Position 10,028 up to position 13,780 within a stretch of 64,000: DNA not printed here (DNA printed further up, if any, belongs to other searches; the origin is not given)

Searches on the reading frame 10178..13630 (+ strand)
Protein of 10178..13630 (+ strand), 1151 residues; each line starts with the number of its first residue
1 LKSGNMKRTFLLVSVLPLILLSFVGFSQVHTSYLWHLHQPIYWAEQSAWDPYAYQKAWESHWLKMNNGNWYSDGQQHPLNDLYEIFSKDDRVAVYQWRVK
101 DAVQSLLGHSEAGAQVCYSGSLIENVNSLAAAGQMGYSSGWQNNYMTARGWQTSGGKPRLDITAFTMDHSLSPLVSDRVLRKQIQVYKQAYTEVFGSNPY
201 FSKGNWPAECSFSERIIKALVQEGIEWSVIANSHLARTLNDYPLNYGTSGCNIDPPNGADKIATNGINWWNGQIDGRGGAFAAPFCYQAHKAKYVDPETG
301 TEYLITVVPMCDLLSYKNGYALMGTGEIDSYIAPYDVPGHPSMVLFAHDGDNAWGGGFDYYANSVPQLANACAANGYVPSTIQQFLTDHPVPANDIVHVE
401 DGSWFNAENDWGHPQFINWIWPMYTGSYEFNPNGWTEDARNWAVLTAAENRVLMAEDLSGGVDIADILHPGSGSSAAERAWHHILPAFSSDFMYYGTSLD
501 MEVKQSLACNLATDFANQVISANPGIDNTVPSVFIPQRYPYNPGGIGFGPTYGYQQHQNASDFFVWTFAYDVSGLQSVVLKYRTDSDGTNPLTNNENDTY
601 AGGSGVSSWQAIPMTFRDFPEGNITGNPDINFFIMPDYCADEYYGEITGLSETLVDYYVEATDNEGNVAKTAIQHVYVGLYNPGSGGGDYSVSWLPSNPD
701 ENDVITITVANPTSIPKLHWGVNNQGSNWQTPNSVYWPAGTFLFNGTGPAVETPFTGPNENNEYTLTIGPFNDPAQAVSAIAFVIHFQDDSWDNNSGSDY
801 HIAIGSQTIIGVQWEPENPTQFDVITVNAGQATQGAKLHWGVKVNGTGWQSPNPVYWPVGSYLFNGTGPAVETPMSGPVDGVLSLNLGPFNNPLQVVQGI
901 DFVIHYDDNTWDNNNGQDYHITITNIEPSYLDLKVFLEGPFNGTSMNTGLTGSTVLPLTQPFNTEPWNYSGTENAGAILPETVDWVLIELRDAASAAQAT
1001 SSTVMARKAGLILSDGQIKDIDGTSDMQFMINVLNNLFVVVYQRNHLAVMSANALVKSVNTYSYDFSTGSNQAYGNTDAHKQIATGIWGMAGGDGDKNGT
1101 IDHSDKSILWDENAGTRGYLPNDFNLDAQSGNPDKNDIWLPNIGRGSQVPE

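Call 5: search_protein_families(library=pfam, proteins=[window:10178-13630:+], max_evalue=1)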
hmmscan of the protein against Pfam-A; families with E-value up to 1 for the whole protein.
window:10178-13630:+ (1151 aa): 3 families
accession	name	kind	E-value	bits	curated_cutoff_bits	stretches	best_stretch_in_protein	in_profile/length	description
PF23166.1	Ig_N_CWD1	-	2.2e-24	86.4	27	2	699-803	22-120/121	Alpha-glucan water dikinase 1 Ig-like N-terminal domain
PF03065.20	Glyco_hydro_57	-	5.8e-13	49.2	21.2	1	34-242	3-181/291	Glycosyl hydrolase family 57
PF03370.18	CBM_21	-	0.00024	21.7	28.9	1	898-921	86-112/113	Carbohydrate/starch-binding module (family 21)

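Call 7: search_protein_families(library=ncbifam, proteins=[window:10178-13630:+], max_evalue=1)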
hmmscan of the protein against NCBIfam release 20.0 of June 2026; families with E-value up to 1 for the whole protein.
window:10178-13630:+ (1151 aa): 0 families
